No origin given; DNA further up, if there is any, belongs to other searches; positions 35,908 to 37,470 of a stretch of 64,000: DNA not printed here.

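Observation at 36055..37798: Panacea (DUF4065) antitoxin-like gene translationally coupled to a 421-aa coiled-coil / 4-TM protein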

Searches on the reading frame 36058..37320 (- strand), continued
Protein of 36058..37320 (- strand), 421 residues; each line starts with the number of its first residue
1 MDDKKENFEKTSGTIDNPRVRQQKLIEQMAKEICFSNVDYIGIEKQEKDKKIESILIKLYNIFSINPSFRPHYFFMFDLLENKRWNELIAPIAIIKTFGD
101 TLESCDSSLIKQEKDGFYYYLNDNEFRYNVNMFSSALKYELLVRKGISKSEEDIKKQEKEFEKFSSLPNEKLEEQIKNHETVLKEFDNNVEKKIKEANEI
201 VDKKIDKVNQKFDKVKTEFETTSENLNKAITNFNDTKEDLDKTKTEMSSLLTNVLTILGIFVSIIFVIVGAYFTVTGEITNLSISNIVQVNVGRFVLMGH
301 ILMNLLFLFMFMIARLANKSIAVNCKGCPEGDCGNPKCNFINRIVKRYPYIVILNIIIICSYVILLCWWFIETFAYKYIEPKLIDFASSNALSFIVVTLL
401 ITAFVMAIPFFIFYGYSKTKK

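Call 40: predict_structure(alignment_id=A1)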
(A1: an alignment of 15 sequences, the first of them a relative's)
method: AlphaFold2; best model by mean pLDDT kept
length: 421 residues; sequences in the alignment: 15
mean_pLDDT: 74.0   pTM: 0.40
mean pLDDT of the five models: 74.0, 69.0, 67.5, 67.5, 65.5
residues with pLDDT >= 90: 51; 70-90: 229; 50-70: 90; < 50: 51
segments of 3 or more residues with pLDDT < 50: 1-15, 235-245, 280-284, 320-332, 334-337
pLDDT, mean of each block of 10 residues (from residue 1): 35 59 92 82 83 91 87 88 86 90 84 83 91 93 90 84 79 84 87 87 84 80 69 49 50 66 71 58 53 67 67 59 45 49 62 72 74 74 79 83 80 65 37
secondary structure, 60 per line:
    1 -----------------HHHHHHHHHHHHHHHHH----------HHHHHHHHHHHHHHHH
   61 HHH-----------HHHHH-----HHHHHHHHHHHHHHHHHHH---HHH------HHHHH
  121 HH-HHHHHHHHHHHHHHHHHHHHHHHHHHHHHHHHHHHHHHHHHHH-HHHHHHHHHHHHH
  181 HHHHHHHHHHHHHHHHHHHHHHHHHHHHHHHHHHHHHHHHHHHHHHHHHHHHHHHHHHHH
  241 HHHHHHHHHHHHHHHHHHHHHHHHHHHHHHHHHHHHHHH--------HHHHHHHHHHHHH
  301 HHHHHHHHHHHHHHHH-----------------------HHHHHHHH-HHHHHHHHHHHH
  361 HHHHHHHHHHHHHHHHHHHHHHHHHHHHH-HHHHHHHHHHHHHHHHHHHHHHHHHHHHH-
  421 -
elements in order: H18-34 H45-63 H75-79 H85-103 H116-122 H124-166 H168-279 H288-316 H340-347 H349-389 H391-419

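Call 43: fold_search(model_id=the predicted structure, library=pdb)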
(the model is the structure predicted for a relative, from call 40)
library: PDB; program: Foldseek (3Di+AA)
matches with E <= 10: 262; with E <= 0.001: 0
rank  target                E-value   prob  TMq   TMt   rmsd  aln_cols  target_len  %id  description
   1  7f9k                  8.3e-01  0.10  0.10  0.20  15.5       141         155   14  Crystal structure of the variable region of Plasmodium RIFIN #6(PF3D7_1400600) (released 2021-08-18)
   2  6qz8                  9.7e-01  0.08  0.09  0.18  18.9       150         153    9  Structure of Mcl-1 in complex with compound 10d (released 2019-08-07)
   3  5iez_A                9.7e-01  0.07  0.08  0.17  15.3       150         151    9  Discovery of Potent Myeloid Cell Leukemia-1 (Mcl-1) inhibitors using Structure-Based Design (released 2017-01-18)
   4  4zbi_A                1.1e+00  0.07  0.08  0.18  16.1       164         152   10  Mcl-1 complexed with small molecules (released 2015-04-29)
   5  6u65_C                1.2e+00  0.08  0.09  0.20  16.1       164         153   10  Mcl-1 bound to compound 19 (released 2020-03-04)
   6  5m6u_B                1.3e+00  0.15  0.13  0.28  28.3       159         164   18  HUMAN PI3KDELTA IN COMPLEX WITH LASW1579 (released 2017-02-01)
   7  7ae9_A                1.4e+00  0.08  0.10  0.22  13.9       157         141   17  Crystal structure of mono-AMPylated HEPN(R46E) toxin in complex with MNT antitoxin (released 2020-12-30)
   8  1ise                  1.4e+00  0.08  0.10  0.20  20.3       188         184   10  Crystal structure of a mutant of ribosome recycling factor from Escherichia coli, Arg132Gly (released 2003-10-07)
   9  1wsx_MODEL_1_A        1.4e+00  0.06  0.08  0.16  18.6       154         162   11  Solution structure of MCL-1 (released 2004-11-23)
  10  8fya_C                1.4e+00  0.06  0.08  0.10  17.9       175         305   11  Cryo-EM structure of Cas1:Cas2-DEDDh:PAM-containing prespacer complex (released 2023-05-03)
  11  3kj0_A                1.4e+00  0.05  0.08  0.16  17.5       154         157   10  Mcl-1 in complex with Bim BH3 mutant I2dY (released 2010-02-16)
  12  8gab_A                1.5e+00  0.10  0.10  0.27  12.0       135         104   11  Crystal structure of CTLA-4 in complex with a high affinity CTLA-4 binder (released 2024-08-21)
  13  6u63_D                1.5e+00  0.07  0.10  0.20  15.2       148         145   10  Mcl-1 bound to compound 17 (released 2020-03-04)
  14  8w8g_D                1.6e+00  0.08  0.11  0.19  13.8       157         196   16  Crystal structure of human TRF1 with PinX1 (released 2024-09-04)
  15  5dxu_B                1.7e+00  0.13  0.13  0.27  29.2       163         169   20  p110delta/p85alpha with GDC-0326 (released 2016-01-27)
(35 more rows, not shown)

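Call 44: fold_search(model_id=the predicted structure, library=viral)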
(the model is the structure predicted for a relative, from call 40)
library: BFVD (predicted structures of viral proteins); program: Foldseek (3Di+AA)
matches with E <= 10: 375; with E <= 0.001: 0
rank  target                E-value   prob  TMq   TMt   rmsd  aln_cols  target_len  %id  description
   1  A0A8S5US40            2.7e-02  0.99  0.24  0.34  28.7       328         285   13  Uncharacterized protein [Siphoviridae sp. ctAvy12]
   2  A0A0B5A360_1          2.1e-01  0.16  0.14  0.08  33.2       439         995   13  Tape measure protein [Mycobacterium phage Cosmo]
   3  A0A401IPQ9            3.9e-01  0.23  0.12  0.04  18.1       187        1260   13  Wsv143-like protein (Fragment) [Sesarmops intermedium nimavirus]
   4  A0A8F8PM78            3.9e-01  0.16  0.11  0.06  16.1       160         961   14  AAA-ATPase, SpoVK/Ycf46/Vps4 family [Clandestinovirus]
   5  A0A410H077            4.1e-01  0.14  0.16  0.06  38.5       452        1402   12  (no name in the UniProt tables at hand)
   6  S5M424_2              4.1e-01  0.10  0.11  0.05  41.4       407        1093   14  Tapemeasure protein [Bacillus phage Basilisk]
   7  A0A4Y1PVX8            4.6e-01  0.11  0.10  0.12  16.9       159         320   11  (no name in the UniProt tables at hand)
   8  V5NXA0                5.1e-01  0.41  0.15  0.20  12.2       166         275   10  F-US11 protein [Chelonid alphaherpesvirus 5]
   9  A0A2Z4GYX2            5.1e-01  0.12  0.10  0.20  12.9       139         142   12  (no name in the UniProt tables at hand)
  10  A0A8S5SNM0            5.1e-01  0.12  0.09  0.11  18.5       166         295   13  Minor capsid component [Siphoviridae sp. cteZR38]
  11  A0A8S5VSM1            5.9e-01  0.13  0.13  0.08  72.6       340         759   12  (no name in the UniProt tables at hand)
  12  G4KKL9                6.3e-01  0.12  0.11  0.24  13.6       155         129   10  (no name in the UniProt tables at hand)
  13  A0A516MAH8            7.3e-01  0.20  0.13  0.29  14.5       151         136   11  (no name in the UniProt tables at hand)
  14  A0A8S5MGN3            7.3e-01  0.14  0.11  0.16  20.8       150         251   13  Uncharacterized protein [Podoviridae sp. ct1h53]
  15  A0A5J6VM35            7.7e-01  0.25  0.16  0.28  10.7       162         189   17  Uncharacterized protein [Megaviridae environmental sample]
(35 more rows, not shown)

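Call 54: search_protein_representatives(alignment_id=A1)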
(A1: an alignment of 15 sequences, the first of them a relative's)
Query: 15 sequences, 415 profile positions. Proteins with E-value up to 0.001 (for the whole library): 1072; up to 1e-10: 395; up to 1e-30: 60. The best 150 are listed.
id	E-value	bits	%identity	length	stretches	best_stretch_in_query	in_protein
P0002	1.9e-167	573.8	-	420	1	2-412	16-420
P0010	1.2e-157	541.6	-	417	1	3-413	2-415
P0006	2.0e-154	530.9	-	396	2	221-414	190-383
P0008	1.4e-149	515.0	-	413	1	2-411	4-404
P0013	4.2e-128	444.2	-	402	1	3-412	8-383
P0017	1.1e-117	409.8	-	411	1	22-414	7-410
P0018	2.2e-87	310.1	-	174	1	239-412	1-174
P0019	3.2e-71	256.8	-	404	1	142-413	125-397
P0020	4.5e-65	236.6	-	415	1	151-410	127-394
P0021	2.5e-64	234.1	-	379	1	146-410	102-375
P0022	1.5e-63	231.6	-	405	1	164-412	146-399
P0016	3.7e-63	230.3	-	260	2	222-412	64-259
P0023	1.5e-62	228.3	-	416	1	112-407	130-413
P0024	2.0e-62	227.9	-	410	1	73-404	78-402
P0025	6.7e-57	209.7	-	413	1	13-397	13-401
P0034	3.8e-41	157.8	-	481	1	31-413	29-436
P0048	4.3e-34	134.5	-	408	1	134-412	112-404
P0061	4.6e-32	127.8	-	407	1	65-413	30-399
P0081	1.3e-28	116.5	-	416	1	13-407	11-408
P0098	1.4e-24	103.2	-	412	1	146-413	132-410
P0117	1.3e-21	93.4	-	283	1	154-365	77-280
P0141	1.6e-19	86.5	-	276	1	165-363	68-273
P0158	1.3e-18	83.5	-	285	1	139-362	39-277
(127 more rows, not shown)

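Call 56: find_encoding_contigs(protein=P0023, flank=3000, max_places=2)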
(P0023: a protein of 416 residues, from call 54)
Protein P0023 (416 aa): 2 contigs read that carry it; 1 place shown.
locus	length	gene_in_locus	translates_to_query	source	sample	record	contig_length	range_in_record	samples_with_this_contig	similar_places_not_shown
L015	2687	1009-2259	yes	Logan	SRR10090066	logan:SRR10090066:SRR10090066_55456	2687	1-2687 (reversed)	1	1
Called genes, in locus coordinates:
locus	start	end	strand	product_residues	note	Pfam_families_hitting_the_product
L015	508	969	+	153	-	PF13274:SocA_Panacea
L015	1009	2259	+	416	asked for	PF20990:DUF2207_C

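Call 57: list_cluster_members(proteins=[P0019, P0025, P0034, P0048, P0061, P0081, P0098, P0117, P0141, P0158])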
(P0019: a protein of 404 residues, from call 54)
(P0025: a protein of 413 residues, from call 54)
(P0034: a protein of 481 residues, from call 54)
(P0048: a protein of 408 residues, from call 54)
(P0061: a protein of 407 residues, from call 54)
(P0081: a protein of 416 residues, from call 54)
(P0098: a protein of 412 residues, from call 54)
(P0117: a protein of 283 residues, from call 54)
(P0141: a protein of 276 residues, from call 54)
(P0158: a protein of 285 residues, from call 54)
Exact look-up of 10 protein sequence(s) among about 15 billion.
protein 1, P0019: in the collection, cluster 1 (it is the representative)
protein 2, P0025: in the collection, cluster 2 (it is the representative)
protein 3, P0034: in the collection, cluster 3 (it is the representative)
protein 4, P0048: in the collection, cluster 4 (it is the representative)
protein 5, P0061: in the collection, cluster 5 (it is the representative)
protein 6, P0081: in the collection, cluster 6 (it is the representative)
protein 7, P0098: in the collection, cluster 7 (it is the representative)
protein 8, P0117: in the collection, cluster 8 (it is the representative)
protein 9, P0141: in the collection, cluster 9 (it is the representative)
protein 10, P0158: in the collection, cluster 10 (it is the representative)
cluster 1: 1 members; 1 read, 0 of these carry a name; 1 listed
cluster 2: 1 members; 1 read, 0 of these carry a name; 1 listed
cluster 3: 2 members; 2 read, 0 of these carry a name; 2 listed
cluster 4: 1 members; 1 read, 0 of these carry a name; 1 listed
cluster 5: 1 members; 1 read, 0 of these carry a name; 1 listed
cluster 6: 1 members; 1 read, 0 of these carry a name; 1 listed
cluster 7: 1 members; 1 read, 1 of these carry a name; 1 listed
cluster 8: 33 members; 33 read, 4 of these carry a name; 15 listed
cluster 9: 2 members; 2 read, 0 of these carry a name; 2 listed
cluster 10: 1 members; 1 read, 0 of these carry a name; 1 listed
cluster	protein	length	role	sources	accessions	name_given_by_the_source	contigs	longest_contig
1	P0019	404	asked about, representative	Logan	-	-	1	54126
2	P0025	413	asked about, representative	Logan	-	-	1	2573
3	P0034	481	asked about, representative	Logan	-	-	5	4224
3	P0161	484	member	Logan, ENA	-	-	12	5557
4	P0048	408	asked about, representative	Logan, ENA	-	-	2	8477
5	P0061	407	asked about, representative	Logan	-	-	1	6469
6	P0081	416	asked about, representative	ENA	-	-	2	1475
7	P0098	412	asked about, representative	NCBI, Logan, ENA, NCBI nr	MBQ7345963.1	MAG: hypothetical protein IJW45_07880 [Oscillospiraceae bacterium] | hypothetical protein [Oscillospiraceae bacterium]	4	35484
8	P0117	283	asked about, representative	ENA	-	-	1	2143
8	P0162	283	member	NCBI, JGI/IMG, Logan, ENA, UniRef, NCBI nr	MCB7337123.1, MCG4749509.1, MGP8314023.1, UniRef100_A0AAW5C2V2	hypothetical protein L0N08_29355 [Enterocloster aldenensis] | hypothetical protein | Uncharacterized protein n=1 Tax=Enterocloster aldenensis TaxID=358742 ...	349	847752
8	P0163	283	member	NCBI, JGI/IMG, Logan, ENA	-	hypothetical protein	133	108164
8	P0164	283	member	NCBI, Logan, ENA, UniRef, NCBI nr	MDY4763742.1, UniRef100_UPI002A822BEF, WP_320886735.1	MAG: hypothetical protein SO250_06720 [Enterocloster clostridioformis] | hypothetical protein n=1 Tax=Enterocloster clostridioformis TaxID=1531 RepID=UPI002A822BEF | hypothetical protein [Enterocloster clostridioformis]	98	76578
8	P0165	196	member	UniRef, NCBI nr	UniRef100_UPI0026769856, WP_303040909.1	hypothetical protein n=1 Tax=Enterocloster clostridioformis TaxID=1531 RepID=UPI0026769856 | hypothetical protein [Enterocloster clostridioformis]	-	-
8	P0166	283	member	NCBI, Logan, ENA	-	-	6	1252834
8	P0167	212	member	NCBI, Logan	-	-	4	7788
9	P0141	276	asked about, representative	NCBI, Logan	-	-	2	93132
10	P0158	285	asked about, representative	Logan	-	-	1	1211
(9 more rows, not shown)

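Call 59: find_homologous_proteins(query=A3, max_evalue=1e-8)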
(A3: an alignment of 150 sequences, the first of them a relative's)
Query A3 (150 sequences) (421 aa, profile of the alignment): 20 proteins with E <= 1e-8 among 8000 candidates.
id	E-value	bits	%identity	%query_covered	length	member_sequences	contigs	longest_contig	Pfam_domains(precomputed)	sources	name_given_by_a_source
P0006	2.7e-83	298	47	91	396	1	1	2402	-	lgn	-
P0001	7.5e-83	297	100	100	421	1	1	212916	PF05478.17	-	-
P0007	5.4e-82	294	47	90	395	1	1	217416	PF04048.21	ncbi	-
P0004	2.0e-80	289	48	91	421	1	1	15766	-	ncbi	-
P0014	4.9e-80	288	34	87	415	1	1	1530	-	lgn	-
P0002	9.5e-80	287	82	100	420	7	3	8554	-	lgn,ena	-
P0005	6.1e-79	284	45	95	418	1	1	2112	-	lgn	-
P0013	1.3e-78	283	33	87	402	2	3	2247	-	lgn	-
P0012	5.0e-77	278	36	95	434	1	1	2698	-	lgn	-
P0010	2.1e-76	276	37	95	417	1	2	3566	-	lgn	-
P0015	8.8e-75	270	37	77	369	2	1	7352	-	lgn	-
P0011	2.7e-74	269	37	95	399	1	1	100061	-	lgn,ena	-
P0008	1.3e-73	267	41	88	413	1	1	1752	-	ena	-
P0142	1.1e-68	250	21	42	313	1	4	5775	-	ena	-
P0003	8.4e-59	218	79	84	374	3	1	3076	-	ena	-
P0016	9.0e-59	218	36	66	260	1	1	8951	-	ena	-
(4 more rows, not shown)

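Call 61: find_encoding_contigs(protein=P0162, flank=4000, max_places=3)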
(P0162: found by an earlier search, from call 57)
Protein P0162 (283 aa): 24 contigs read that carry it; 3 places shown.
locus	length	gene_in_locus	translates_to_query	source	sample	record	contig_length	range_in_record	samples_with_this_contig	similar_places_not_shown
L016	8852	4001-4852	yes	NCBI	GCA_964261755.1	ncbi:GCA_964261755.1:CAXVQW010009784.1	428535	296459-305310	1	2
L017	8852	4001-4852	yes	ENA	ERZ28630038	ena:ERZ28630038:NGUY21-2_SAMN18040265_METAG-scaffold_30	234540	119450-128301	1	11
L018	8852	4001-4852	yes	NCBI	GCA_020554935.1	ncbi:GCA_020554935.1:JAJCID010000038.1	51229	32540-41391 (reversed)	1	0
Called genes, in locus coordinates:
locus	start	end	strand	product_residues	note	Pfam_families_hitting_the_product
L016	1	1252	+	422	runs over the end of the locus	PF21722:Gly_rich_2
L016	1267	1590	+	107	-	-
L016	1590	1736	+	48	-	-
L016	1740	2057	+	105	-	-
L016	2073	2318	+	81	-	PF04688:Holin_SPP1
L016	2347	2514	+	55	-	-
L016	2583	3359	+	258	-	PF05257:CHAP, PF01473:Choline_bind_1 (faint), PF19127:Choline_bind_3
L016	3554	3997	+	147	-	PF13274:SocA_Panacea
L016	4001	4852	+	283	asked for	-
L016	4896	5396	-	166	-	-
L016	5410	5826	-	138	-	PF01381:HTH_3 (weak)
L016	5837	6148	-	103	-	-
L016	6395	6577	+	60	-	-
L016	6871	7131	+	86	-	PF12844:HTH_19 (weak), PF13560:HTH_31, PF01381:HTH_3, PF13413:HTH_25 (weak), PF13443:HTH_26 (weak)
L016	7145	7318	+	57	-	-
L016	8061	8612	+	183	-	-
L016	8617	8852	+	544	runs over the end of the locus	PF23571:GH3_M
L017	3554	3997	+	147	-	PF13274:SocA_Panacea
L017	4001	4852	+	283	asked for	-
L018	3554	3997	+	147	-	PF13274:SocA_Panacea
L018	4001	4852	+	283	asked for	-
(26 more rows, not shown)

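Call 62: search_dna_similar(query=P0162, collection=phages, mode=protein, max_evalue=0.01)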
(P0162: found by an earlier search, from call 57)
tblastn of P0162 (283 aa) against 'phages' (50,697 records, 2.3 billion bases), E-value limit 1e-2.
Records with a match: 2; places in all: 2; records where one place covers at least 80% of the query: 0.
Best place of each record, by identity: <60% 2.
By first word of the organism name: Streptococcus 1; Bacteriophage 1.
By host as written in the record: Streptococcus agalactiae ILRI005 1; Helicobacter rodentium ATCC 700285 genome 1.
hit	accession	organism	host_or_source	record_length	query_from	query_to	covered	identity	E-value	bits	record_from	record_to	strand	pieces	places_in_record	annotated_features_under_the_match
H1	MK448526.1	Streptococcus satellite phage Javan54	Streptococcus agalactiae ILRI005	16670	62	281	78%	26.9%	7e-5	50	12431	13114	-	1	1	hypothetical protein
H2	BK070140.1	Bacteriophage sp.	Helicobacter rodentium ATCC 700285 ...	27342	37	221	65%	27.4%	2e-4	49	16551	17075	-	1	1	hypothetical protein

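Call 63: get_annotated_region(hit=H2, flank=3000)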
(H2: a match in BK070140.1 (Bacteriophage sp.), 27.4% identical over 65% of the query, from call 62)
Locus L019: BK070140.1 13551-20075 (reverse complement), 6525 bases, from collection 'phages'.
description: TPA_asm: Bacteriophage sp. isolate Hrodentium700285 prophage genomic sequence.
organism: Bacteriophage sp. (NCBI taxid 38018)
taxonomy: Viruses
host: Helicobacter rodentium ATCC 700285 genome; source: -; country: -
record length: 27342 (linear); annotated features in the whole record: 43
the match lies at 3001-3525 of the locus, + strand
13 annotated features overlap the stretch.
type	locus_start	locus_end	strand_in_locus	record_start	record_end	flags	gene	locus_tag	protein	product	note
CDS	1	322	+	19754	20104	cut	-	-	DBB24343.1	hypothetical protein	-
CDS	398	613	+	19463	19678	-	-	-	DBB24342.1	hypothetical protein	-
CDS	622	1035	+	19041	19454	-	-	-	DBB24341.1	hypothetical protein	-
CDS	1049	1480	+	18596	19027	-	-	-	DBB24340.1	hypothetical protein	-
CDS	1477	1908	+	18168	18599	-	-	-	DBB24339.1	hypothetical protein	-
CDS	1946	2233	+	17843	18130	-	-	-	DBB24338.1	hypothetical protein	-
CDS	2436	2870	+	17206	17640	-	-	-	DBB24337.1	hypothetical protein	-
CDS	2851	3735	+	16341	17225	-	-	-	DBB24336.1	hypothetical protein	-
CDS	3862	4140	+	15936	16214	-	-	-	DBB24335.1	hypothetical protein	-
CDS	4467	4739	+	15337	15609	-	-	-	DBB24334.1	hypothetical protein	-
CDS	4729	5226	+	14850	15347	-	-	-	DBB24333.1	hypothetical protein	-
CDS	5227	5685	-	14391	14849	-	-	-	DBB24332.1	Phage virion morphogenesis protein Mup31, G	-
CDS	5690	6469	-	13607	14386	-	-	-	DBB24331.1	hypothetical protein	-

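Call 64: get_annotated_region(hit=H1, flank=3000)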
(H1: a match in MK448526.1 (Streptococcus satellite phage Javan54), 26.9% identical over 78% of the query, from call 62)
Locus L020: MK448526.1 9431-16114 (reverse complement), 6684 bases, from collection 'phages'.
description: Streptococcus satellite phage Javan54, complete genome.
organism: Streptococcus satellite phage Javan54 (NCBI taxid 2558733)
taxonomy: Viruses
host: Streptococcus agalactiae ILRI005; source: -; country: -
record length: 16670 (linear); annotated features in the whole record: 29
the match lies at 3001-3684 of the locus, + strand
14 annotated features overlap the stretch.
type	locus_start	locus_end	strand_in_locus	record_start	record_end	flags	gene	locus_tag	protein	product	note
CDS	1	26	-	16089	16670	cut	-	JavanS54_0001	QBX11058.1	hypothetical protein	-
CDS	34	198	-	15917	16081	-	-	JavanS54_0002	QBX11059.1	hypothetical protein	-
CDS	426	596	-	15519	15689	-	-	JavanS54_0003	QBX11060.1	hypothetical protein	-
CDS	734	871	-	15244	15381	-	-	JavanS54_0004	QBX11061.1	hypothetical protein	-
CDS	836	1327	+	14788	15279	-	-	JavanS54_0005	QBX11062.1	integrase/recombinase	-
CDS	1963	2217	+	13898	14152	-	-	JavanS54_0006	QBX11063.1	hypothetical protein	-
CDS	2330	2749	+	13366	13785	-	-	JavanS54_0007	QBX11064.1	hypothetical protein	-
CDS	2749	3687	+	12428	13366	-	-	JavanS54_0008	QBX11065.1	hypothetical protein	-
CDS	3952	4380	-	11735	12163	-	-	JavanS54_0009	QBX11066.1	hypothetical protein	-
CDS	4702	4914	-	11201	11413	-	-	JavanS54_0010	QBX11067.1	hypothetical protein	FIG01115581: hypothetical protein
CDS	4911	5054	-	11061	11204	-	-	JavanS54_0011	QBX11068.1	hypothetical protein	-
CDS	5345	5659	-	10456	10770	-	-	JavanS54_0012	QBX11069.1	hypothetical protein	-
CDS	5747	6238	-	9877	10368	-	-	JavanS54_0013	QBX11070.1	hypothetical protein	FIG01115581: hypothetical protein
CDS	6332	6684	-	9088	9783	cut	-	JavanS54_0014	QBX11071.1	hypothetical protein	FIG01115461: hypothetical protein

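Call 65: search_protein_families(library=pfam, proteins=[L019:2436-2870:+, L019:2851-3735:+, L020:2330-2749:+, L020:2749-3687:+], max_evalue=0.01)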
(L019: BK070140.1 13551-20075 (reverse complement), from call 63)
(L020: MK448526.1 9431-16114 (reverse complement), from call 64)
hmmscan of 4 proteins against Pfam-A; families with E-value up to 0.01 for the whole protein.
L019:2436-2870:+ (144 aa): 1 family
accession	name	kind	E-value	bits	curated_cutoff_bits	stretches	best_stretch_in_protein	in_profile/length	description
PF13274.11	SocA_Panacea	-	4.1e-16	60.3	25.7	1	26-119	1-112/113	Antitoxin SocA-like, Panacea domain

L019:2851-3735:+ (294 aa): 1 family
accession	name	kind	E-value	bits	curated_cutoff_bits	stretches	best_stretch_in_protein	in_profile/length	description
PF16927.11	HisKA_7TM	-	0.0013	19.1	28.6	1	157-263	52-154/224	N-terminal 7TM region of histidine kinase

L020:2330-2749:+ (139 aa): 2 families
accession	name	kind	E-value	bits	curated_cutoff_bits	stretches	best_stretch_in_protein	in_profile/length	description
PF13274.11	SocA_Panacea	-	5.2e-08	34.2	25.7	1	26-118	1-112/113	Antitoxin SocA-like, Panacea domain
PF01844.29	HNH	-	0.0046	17.5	21.4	1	7-26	16-35/47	HNH endonuclease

L020:2749-3687:+ (312 aa): 0 families
